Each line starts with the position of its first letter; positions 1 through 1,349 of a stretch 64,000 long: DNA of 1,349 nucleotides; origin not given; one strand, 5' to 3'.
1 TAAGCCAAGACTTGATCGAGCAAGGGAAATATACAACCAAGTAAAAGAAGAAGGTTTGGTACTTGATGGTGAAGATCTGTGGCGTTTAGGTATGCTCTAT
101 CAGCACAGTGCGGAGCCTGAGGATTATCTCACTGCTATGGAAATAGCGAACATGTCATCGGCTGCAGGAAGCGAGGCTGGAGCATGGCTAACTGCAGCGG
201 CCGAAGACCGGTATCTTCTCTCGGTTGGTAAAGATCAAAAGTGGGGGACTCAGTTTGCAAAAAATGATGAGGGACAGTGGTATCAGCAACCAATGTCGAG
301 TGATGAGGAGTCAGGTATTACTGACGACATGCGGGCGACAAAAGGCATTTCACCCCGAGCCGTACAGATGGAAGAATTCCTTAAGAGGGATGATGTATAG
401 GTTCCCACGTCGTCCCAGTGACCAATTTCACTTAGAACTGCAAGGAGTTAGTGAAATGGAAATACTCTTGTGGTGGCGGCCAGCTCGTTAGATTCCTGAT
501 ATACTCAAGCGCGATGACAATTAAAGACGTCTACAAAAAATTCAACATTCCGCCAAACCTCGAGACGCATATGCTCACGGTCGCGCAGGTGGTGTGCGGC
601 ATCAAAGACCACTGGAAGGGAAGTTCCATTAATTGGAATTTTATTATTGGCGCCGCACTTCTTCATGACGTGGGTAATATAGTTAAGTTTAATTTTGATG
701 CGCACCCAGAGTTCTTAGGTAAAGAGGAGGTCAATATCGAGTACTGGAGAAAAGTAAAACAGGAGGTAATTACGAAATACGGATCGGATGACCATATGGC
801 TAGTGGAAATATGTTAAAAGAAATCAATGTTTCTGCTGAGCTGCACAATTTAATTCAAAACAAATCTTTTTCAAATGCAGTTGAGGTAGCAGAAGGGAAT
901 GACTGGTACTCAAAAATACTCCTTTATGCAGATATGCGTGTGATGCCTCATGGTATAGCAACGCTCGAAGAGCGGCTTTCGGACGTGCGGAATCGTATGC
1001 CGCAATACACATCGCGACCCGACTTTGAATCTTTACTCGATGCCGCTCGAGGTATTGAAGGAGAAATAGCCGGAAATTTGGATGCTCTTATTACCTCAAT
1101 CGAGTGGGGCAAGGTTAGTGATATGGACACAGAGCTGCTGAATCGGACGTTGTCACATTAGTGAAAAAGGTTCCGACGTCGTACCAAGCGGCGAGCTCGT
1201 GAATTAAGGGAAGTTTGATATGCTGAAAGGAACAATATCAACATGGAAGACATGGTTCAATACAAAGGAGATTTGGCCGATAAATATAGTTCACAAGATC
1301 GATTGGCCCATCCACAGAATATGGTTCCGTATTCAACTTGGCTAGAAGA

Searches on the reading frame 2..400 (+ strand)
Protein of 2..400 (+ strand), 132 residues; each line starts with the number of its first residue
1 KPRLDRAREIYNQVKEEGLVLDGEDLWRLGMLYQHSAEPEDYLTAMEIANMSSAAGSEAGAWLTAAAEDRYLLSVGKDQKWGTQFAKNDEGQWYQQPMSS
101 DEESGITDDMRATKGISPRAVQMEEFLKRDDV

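Call 11: search_protein_families(library=pfam, proteins=[window:56-400:+], max_evalue=0.01)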
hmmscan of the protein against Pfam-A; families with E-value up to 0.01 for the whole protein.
window:56-400:+ (114 aa): 0 families

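Call 98: find_homologous_proteins(query=window:2-400:+, max_evalue=1e-10)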
Query window:2-400:+ (132 aa): 62 proteins with E <= 1e-10 among 74 candidates.
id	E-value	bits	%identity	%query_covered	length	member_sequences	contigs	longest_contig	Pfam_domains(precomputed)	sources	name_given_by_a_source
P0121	3.8e-81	287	100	100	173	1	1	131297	-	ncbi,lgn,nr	ncbi:MAG: hypothetical protein JWN18_43 [Parcubacteria group bacterium]|nr:hypothetical protein [Par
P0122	2.1e-47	178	65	100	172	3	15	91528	-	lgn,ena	-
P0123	1.2e-44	170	62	100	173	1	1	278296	-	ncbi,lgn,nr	ncbi:MAG: putative lipoprotein [Parcubacteria group bacterium]|nr:putative lipoprotein [Parcubacteri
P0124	4.1e-44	168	64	100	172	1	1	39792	-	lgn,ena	-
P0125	1.1e-43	166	64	100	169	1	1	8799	-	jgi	jgi:hypothetical protein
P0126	5.0e-43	164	62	95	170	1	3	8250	-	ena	-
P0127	5.2e-42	161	61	100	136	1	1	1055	-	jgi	jgi:hypothetical protein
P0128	1.7e-41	159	60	98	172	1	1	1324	-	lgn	-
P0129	3.3e-40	155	59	98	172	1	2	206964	-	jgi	jgi:hypothetical protein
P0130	5.6e-39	151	58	98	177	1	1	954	-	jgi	jgi:hypothetical protein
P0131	5.6e-38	148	58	91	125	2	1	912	-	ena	-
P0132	1.8e-37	146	58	100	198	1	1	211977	-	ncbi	-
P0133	3.3e-37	145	57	100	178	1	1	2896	-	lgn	-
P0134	4.8e-37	145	57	100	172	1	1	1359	-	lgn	-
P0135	4.9e-37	145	56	99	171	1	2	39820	-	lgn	-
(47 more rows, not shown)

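Call 99: find_encoding_contigs(protein=P0121, flank=10000, max_places=4)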
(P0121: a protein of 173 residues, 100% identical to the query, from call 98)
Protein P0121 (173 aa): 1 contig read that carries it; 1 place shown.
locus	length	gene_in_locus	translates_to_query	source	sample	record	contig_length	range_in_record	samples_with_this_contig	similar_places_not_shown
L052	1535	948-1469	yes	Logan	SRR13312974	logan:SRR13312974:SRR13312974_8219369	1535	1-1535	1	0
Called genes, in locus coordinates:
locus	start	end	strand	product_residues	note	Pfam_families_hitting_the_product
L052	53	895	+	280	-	-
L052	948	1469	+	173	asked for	-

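Call 101: find_encoding_contigs(protein=P0123, flank=10000, max_places=1)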
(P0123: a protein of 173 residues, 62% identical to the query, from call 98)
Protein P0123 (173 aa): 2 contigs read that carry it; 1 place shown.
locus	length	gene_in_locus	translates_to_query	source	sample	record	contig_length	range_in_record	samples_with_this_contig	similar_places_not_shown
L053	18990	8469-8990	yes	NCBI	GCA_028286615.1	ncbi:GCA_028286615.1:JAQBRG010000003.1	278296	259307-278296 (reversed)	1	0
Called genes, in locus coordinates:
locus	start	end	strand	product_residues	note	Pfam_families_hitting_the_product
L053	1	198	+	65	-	?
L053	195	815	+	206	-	PF09997:DUF2238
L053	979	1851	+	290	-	PF03462:PCRF, PF00472:RF-1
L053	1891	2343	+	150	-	-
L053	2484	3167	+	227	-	PF00005:ABC_tran, PF13175:AAA_15 (faint), PF13304:AAA_21 (faint)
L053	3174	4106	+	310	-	PF18075:FtsX_ECD, PF02687:FtsX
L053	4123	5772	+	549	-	PF06418:CTP_synth_N, PF00117:GATase, PF07722:Peptidase_C26 (weak)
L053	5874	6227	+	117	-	PF12844:HTH_19 (weak), PF01381:HTH_3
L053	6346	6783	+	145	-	PF08570:DUF1761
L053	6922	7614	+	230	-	PF16715:CDPS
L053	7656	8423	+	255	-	PF03372:Exo_endo_phos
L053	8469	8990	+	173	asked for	-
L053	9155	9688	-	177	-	PF01475:FUR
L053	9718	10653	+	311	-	PF01297:ZnuA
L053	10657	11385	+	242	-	PF00005:ABC_tran, PF13304:AAA_21 (weak)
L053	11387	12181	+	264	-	PF00950:ABC-3, PF01032:FecCD (weak)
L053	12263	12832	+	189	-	PF01872:RibD_C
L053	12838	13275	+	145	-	PF08327:AHSA1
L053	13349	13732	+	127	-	PF10604:Polyketide_cyc2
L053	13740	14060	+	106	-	-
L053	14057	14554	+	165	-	-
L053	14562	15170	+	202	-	PF04892:VanZ-LLP1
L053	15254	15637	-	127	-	-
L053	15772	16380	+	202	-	PF01872:RibD_C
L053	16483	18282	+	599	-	PF26549:Tricorn_N, PF26550:Tricorn_2nd (weak), PF05448:AXE1 (weak), PF01738:DLH, PF02129:Peptidase_S15 (weak), PF00561:Abhydrolase_1 (weak), PF20434:BD-FAE, PF00326:Peptidase_S9, +7 more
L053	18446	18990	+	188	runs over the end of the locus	PF04542:Sigma70_r2, PF08281:Sigma70_r4_2, PF04545:Sigma70_r4 (weak)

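Call 102: find_encoding_contigs(protein=P0122, flank=10000, max_places=2)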
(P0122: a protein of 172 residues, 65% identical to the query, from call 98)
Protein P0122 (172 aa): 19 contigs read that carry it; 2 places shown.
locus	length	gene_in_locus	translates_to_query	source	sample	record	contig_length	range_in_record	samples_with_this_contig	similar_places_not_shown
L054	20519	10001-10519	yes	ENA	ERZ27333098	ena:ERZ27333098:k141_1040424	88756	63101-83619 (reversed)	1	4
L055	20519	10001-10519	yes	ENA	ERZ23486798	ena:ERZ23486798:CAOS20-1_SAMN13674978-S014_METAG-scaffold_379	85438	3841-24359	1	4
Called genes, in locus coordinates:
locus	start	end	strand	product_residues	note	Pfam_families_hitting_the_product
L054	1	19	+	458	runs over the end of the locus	PF02874:ATP-synt_ab_N, PF00006:ATP-synt_ab, PF22919:ATP-synt_VA_C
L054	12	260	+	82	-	PF02823:ATP-synt_DE_N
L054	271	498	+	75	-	-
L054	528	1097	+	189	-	PF02525:Flavodoxin_2, PF03358:FMN_red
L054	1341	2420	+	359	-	PF01926:MMR_HSR1, PF02421:FeoB_N, PF06071:YchF-GTPase_C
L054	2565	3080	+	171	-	-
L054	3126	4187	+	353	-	PF04545:Sigma70_r4, PF05066:HARE-HTH (faint)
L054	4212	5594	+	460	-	PF26449:DUF8128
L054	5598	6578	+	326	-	PF02618:YceG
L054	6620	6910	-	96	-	-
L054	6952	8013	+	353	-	PF02540:NAD_synthase (weak), PF03054:tRNA_Me_trans, PF20259:tRNA_Me_trans_M, PF20258:tRNA_Me_trans_C (weak)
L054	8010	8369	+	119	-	-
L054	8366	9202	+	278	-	PF03477:ATP-cone, PF04471:Mrr_cat (faint)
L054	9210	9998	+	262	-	PF12705:PDDEXK_1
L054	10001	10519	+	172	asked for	-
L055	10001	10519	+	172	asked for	-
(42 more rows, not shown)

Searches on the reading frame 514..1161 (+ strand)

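Call 11: search_protein_families(library=pfam, proteins=[window:514-1161:+], max_evalue=0.01)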
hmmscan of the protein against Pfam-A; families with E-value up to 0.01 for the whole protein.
window:514-1161:+ (215 aa): 1 family
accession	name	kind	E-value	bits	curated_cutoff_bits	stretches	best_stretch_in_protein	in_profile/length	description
PF01966.28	HD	-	0.0014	19.3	22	1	18-60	3-43/116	HD domain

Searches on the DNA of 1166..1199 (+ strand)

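Call 36: build_rna_model(alignment_id=A1, structure=none)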
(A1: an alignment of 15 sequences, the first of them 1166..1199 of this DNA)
Model R1 built from alignment A1 (15 sequences, 34 columns); structure: none (sequence only).
model positions 34; base pairs 0; branch points 0; effective number of sequences 15; information 1.42 bits per position. No base pairs: searches with it score sequence only.

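Call 37: search_with_rna_model(model_id=R1, source=window, filters=off, max_evalue=10, show_alignments=0)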
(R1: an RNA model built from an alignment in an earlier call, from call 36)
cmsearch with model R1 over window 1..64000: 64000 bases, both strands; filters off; matches with E-value up to 10: 28.
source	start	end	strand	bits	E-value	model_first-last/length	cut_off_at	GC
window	2422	2454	+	45.3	4.1e-13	1-33/34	-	0.58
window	3297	3330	+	44.4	7.8e-13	1-34/34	-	0.59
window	4280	4313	+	42.6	2.9e-12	1-34/34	-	0.65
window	2617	2649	+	38.2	6.8e-11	2-34/34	-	0.64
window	1166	1199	+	36.6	2.1e-10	1-34/34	-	0.62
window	2040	2072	+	36.1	3.2e-10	2-34/34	-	0.52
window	398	417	+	17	0.00031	2-21/34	-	0.6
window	50378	50404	+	15.6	0.00081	2-29/34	-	0.63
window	15368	15381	+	14.4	0.002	6-19/34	-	0.57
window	11520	11539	+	10.7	0.028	1-22/34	-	0.4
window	5557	5567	+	7.5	0.3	10-20/34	-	0.64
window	4886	4904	+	6.6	0.55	14-32/34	-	0.53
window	475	487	+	6.3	0.71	22-34/34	-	0.85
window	34456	34466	-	6.1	0.82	19-29/34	-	0.73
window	5640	5651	+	5.3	1.5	22-33/34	-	0.83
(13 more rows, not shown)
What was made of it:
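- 1166..1199 (+): Intact motif copy c2. 36.6 bits, E=2e-10 (call 37)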

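Call 45: search_with_rna_model(model_id=R1, sources=[L002, L004, L006, L007, L008, L009, L012, L013, L014, L015, L016, L017, L018, L019, L020, L021, L022, L023, L024, L025, L026, L027, L028, L029, L030, L031, L032, L033, L034, L035, L036, L037, L038, L039, L040, L041, L042, L043, L044], max_evalue=1)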
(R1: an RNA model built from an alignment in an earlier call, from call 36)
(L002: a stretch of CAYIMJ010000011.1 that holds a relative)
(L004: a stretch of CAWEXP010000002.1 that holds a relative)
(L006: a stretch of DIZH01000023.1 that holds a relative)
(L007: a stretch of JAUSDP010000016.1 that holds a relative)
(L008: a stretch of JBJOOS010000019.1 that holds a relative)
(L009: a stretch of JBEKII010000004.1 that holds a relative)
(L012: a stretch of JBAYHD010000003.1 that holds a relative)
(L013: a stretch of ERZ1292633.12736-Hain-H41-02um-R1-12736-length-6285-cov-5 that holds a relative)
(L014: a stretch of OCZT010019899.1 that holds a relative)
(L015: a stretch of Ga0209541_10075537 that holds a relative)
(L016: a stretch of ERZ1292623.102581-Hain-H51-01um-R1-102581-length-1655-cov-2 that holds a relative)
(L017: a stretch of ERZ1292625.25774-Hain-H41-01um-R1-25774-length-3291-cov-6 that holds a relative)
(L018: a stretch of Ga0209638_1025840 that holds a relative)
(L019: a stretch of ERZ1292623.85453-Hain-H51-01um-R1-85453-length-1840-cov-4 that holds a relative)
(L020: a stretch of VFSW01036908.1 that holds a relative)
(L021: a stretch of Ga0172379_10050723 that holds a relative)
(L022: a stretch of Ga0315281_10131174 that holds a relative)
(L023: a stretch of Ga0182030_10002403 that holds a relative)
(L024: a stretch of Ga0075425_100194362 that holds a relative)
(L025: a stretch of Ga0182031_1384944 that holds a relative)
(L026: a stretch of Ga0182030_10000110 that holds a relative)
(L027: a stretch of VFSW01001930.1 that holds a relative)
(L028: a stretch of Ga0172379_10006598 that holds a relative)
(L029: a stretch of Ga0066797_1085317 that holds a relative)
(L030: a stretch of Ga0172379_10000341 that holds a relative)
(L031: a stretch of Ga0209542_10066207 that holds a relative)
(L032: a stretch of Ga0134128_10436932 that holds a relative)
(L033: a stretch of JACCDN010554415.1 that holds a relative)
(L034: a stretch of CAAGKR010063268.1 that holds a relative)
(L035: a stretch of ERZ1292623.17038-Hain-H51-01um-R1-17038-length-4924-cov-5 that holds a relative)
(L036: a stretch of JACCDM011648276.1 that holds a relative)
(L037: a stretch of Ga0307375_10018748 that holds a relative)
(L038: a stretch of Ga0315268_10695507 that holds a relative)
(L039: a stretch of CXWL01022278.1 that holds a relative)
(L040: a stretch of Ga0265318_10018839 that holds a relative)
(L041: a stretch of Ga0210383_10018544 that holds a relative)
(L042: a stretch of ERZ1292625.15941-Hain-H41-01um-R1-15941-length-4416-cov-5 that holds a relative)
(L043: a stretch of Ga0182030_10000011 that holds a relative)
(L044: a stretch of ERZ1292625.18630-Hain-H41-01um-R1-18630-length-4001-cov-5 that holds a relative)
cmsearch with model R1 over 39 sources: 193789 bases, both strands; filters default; matches with E-value up to 1: 91.
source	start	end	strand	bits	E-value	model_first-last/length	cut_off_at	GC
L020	1180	1213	+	46.5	4.9e-13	1-34/34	-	0.62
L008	5778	5811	+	46.5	5e-13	1-34/34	-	0.59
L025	35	67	-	45.9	8e-13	1-33/34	-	0.58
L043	1387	1419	+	45.9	8e-13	1-33/34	-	0.58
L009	4443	4475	-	45.6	9.9e-13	1-33/34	-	0.61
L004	7644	7676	-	45.3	1.2e-12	1-33/34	-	0.58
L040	673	706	+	45.2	1.3e-12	1-34/34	-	0.62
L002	866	898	-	44.9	1.7e-12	2-34/34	-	0.64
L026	3671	3704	-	44.8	1.7e-12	1-34/34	-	0.65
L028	2798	2831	+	44.8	1.7e-12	1-34/34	-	0.65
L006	6248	6280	-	44.8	1.7e-12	2-34/34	-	0.67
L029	894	925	-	44.6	2e-12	1-32/34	-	0.62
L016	1295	1326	-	44.5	2.2e-12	2-33/34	-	0.59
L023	8747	8778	-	44.4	2.3e-12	1-32/34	-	0.59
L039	436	468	-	44.2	2.6e-12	1-33/34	-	0.61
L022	2152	2183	-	44.2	2.7e-12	2-33/34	-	0.59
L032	60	91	-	44.2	2.7e-12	2-33/34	-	0.62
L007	2333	2365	+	43.5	4.4e-12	1-33/34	-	0.64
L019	451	482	+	43.5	4.4e-12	2-33/34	-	0.62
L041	2177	2208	+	42.7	8.2e-12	1-32/34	-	0.59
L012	4958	4989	-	42.6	8.2e-12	2-33/34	-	0.62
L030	1358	1389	-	42.6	8.2e-12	2-33/34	-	0.62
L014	4251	4282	-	42.1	1.2e-11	1-32/34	-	0.62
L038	328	359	-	41.9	1.4e-11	2-33/34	-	0.59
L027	1120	1153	-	41.9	1.4e-11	1-34/34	-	0.59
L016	996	1027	-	41.4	2e-11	2-33/34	-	0.62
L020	2561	2594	+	40.7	3.3e-11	1-34/34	-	0.65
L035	992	1022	-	40.6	3.6e-11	2-32/34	-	0.65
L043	2022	2050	+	40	5.5e-11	4-32/34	-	0.69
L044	1456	1488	-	39.7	6.8e-11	1-33/34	-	0.64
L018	1233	1262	-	39.4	8.5e-11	4-33/34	-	0.67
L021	118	147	-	39.3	9.4e-11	4-33/34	-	0.63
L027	3868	3900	-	39.2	9.7e-11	1-33/34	-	0.55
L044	463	496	-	39.1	1.1e-10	1-34/34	-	0.59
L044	1165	1198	-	39.1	1.1e-10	1-34/34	-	0.59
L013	5577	5605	+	38.9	1.2e-10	5-33/34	-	0.62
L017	1618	1646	-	38.9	1.2e-10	5-33/34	-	0.62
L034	1206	1238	+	38.7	1.4e-10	2-34/34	-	0.64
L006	5229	5259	-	38.6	1.6e-10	3-33/34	-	0.68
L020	5506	5536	+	38.4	1.7e-10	2-32/34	-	0.55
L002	1619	1650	-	37.7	3e-10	1-32/34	-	0.66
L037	1947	1977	+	37.1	4.7e-10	4-34/34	-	0.71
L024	1169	1201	-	37.1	4.7e-10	1-33/34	-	0.52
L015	1197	1227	-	36.8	5.8e-10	3-33/34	-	0.61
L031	3198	3228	-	36.8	5.8e-10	3-33/34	-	0.61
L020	5034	5067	+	36.5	7e-10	1-34/34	-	0.71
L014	1379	1411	-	36.1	9.4e-10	2-34/34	-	0.64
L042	3666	3695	-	35.3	1.7e-09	4-33/34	-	0.6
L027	3803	3835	-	33.6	5.5e-09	1-33/34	-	0.61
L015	585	616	-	33.5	6.3e-09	3-34/34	-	0.69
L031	2586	2617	-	33.5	6.3e-09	3-34/34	-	0.69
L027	1887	1916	-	33.1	8.2e-09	1-30/34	-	0.53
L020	4666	4698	+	32.7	1.1e-08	1-33/34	-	0.55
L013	4982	5008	+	32.4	1.4e-08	5-31/34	-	0.63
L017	2215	2241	-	32.4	1.4e-08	5-31/34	-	0.63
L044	2030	2061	-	31.6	2.3e-08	2-33/34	-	0.53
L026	374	405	-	31.4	2.7e-08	1-32/34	-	0.56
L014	2024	2054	-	31.2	3.3e-08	2-32/34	-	0.58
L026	2560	2591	-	30.9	3.9e-08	2-33/34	-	0.56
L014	3032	3058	-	30.6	5e-08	8-34/34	-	0.74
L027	253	284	-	30.1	7e-08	1-32/34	-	0.59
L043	836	867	+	28.6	2.1e-07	1-33/34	-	0.59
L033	154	185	+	28.1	2.9e-07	1-32/34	-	0.56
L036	308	339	-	28.1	2.9e-07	1-32/34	-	0.56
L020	4088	4117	+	26.8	8e-07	4-33/34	-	0.6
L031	955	985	-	25.3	2.3e-06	4-34/34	-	0.68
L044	249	282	-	24.2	5.2e-06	1-32/34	-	0.53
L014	5465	5496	-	23.5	8.5e-06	2-33/34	-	0.53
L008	5291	5320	+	23.3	9.4e-06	5-34/34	-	0.7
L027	4865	4892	-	23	1.2e-05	1-28/34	-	0.57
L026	3134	3166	-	23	1.2e-05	1-33/34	-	0.61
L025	590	615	-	22.9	1.3e-05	1-27/34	-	0.58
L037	1303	1335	+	22.4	1.9e-05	2-34/34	-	0.67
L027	4259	4289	-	21.4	3.8e-05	4-34/34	-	0.65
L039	948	977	-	21.3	4.3e-05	5-34/34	-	0.57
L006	3125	3156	-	19.8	0.00013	2-33/34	-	0.53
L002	286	306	-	19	0.00023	12-32/34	-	0.67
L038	907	935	-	18.8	0.00025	5-33/34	-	0.55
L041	3111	3128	+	17.8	0.00053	2-19/34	-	0.5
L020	3224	3255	+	17.3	0.00072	1-32/34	-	0.53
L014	4930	4950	-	15.7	0.0024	14-34/34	-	0.71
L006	5829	5848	-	15.2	0.0034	14-33/34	-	0.65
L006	7483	7502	-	14.9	0.0043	14-33/34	-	0.7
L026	4133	4151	-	14.5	0.0057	14-32/34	-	0.63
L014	2722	2741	-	14.4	0.006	14-33/34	-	0.65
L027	2210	2228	-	14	0.0083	14-32/34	-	0.68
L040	140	158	+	14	0.0083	14-32/34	-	0.68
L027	3214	3229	-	13.8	0.0093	19-34/34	-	0.75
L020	3516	3542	+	11.7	0.043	5-31/34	-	0.59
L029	23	37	-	9.1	0.28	20-34/34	-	0.73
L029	69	87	-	8.5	0.43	2-20/34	-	0.47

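Call 72: search_with_rna_model(model_id=R1, sources=[L046, L048, L050, L045, L049], max_evalue=1, filters=off)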
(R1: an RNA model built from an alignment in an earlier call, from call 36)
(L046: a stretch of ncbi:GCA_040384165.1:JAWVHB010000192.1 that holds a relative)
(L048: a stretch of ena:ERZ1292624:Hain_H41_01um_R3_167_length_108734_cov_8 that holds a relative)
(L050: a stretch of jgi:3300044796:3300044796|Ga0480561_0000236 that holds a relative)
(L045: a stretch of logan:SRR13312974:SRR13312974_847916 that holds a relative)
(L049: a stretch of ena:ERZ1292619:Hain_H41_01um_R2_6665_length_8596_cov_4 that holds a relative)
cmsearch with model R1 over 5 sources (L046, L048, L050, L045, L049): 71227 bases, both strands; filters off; matches with E-value up to 1: 6.
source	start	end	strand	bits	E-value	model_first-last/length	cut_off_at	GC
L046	819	851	+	22.2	8e-06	1-33/34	-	0.52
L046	1397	1425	+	18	0.00017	4-32/34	-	0.52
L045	2438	2457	+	10.7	0.031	1-22/34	-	0.4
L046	1937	1966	+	10.4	0.041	1-30/34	-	0.53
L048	487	500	-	8.3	0.18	20-33/34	-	0.71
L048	7228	7238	+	7.2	0.41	15-25/34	-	0.64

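Call 88: search_with_rna_model(model_id=R1, sources=[L003, L005, L010, L011], max_evalue=1, show_alignments=4)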
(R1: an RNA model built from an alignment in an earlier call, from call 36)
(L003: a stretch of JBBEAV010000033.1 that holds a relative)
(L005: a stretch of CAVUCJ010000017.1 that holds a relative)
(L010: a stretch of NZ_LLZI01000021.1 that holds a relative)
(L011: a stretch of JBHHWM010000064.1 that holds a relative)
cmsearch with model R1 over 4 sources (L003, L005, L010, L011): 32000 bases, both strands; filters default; matches with E-value up to 1: 4.
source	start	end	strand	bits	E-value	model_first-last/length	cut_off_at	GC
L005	6191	6215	-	22.9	2.2e-06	8-32/34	-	0.68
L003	6198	6224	-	19.2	3.2e-05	7-33/34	-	0.63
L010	6734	6759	+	18.4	5.5e-05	8-33/34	-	0.73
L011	2652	2677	+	16.5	0.00023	7-32/34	-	0.69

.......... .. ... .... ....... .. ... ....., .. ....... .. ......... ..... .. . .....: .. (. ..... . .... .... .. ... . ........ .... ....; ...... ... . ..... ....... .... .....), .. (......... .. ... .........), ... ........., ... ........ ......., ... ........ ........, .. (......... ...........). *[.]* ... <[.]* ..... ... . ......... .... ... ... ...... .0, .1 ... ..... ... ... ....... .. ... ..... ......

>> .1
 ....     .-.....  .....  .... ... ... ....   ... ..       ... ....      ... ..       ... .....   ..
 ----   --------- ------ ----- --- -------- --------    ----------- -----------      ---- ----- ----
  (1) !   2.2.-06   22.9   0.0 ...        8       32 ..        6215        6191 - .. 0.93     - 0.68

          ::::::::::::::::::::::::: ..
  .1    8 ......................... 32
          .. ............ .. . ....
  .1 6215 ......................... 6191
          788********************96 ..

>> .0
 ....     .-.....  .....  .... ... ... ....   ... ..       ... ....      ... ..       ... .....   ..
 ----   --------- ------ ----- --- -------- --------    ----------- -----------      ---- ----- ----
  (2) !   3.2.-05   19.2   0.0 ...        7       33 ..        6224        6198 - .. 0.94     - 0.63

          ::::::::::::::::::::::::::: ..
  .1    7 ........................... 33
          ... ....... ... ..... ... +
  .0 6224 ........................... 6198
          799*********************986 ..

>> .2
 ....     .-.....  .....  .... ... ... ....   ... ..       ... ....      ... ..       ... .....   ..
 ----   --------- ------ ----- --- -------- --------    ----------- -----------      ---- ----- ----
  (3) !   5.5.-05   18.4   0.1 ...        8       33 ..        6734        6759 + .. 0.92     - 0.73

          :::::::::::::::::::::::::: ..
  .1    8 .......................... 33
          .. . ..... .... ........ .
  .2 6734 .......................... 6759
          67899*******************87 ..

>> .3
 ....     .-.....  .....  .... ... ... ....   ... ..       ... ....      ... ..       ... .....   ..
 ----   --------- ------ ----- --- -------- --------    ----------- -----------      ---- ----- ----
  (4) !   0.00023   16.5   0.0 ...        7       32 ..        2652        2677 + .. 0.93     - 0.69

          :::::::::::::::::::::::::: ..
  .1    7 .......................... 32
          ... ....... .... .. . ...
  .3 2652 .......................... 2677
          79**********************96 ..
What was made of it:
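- Tried and rejected: Four non-Patescibacteria pattern hits (Streptomyces, Acidimicrobiales, a betaproteobacterium, Rhodothermales): they score 16-23 bits and lack the 5' part, so I treat them as chance matches to the degenerate pattern in GC-rich DNA (call 88).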

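Call 103: search_with_rna_model(model_id=R1, sources=[L052, L053, L054, L051], max_evalue=0.1, filters=off)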
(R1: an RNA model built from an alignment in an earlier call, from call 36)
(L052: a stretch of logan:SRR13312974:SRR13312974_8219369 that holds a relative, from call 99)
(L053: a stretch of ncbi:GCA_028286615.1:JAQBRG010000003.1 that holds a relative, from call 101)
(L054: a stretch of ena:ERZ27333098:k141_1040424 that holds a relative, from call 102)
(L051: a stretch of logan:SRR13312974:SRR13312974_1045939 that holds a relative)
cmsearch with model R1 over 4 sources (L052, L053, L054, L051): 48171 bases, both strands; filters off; matches with E-value up to 0.1: 6.
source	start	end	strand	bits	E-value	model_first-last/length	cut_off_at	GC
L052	897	930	+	36.1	2.3e-10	1-34/34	-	0.68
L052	1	31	+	30.1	1.8e-08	2-32/34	-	0.61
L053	8422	8442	+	18.4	8.1e-05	3-24/34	-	0.57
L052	1467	1486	+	17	0.00024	2-21/34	-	0.6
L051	1130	1143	+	14.4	0.0015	6-19/34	-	0.57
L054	11592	11615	+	9.1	0.069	1-24/34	-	0.5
